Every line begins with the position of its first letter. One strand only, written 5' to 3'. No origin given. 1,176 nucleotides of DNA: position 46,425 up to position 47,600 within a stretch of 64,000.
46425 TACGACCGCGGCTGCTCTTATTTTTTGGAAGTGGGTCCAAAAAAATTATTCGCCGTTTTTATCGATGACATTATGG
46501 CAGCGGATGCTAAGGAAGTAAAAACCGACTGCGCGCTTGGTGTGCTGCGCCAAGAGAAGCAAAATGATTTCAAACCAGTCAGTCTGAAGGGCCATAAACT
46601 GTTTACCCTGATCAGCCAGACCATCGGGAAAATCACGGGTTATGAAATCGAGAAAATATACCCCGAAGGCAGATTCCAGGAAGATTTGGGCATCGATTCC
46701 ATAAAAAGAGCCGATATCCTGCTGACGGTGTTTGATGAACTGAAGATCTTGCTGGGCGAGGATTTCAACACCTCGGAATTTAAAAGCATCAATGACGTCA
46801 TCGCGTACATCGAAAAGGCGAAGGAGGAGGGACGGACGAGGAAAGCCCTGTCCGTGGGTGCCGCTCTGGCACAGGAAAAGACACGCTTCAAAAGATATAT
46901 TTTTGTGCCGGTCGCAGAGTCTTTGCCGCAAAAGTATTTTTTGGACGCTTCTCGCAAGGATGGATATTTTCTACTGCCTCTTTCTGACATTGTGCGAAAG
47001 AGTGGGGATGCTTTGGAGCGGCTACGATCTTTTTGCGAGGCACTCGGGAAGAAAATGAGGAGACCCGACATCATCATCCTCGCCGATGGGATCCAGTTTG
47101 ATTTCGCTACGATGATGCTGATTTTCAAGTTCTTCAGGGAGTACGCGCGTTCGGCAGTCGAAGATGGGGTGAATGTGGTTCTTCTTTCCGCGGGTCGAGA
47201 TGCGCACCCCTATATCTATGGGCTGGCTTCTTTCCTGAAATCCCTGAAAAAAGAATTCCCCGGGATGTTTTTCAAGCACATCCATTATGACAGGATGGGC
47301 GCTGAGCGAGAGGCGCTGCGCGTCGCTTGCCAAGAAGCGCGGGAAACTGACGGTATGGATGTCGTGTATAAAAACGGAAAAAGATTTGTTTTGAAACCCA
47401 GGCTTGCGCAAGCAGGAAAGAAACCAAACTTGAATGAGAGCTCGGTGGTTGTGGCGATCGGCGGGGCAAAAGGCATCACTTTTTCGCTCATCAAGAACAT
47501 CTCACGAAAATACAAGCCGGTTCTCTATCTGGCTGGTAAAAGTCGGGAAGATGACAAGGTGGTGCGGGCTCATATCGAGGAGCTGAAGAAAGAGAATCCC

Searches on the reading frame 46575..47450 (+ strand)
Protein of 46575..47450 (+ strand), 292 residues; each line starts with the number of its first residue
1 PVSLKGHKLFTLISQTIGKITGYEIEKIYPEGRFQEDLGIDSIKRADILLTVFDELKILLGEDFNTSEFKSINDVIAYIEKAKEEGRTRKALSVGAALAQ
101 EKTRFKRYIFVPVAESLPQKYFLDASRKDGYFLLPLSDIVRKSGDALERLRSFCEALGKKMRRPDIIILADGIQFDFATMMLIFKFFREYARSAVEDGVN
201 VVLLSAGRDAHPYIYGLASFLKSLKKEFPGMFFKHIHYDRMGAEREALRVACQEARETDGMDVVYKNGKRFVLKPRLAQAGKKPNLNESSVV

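Call 51: search_protein_families(library=pfam, proteins=[window:46575-47450:+], max_evalue=1)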
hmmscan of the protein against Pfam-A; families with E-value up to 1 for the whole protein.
window:46575-47450:+ (292 aa): 2 families
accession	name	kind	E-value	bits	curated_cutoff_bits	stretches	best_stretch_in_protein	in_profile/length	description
PF00550.31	PP-binding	-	0.0021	18.7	20.8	1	13-79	3-67/67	Phosphopantetheine attachment site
PF04072.20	LCM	-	0.19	12.1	22.3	1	184-213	69-99/187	Leucine carboxyl methyltransferase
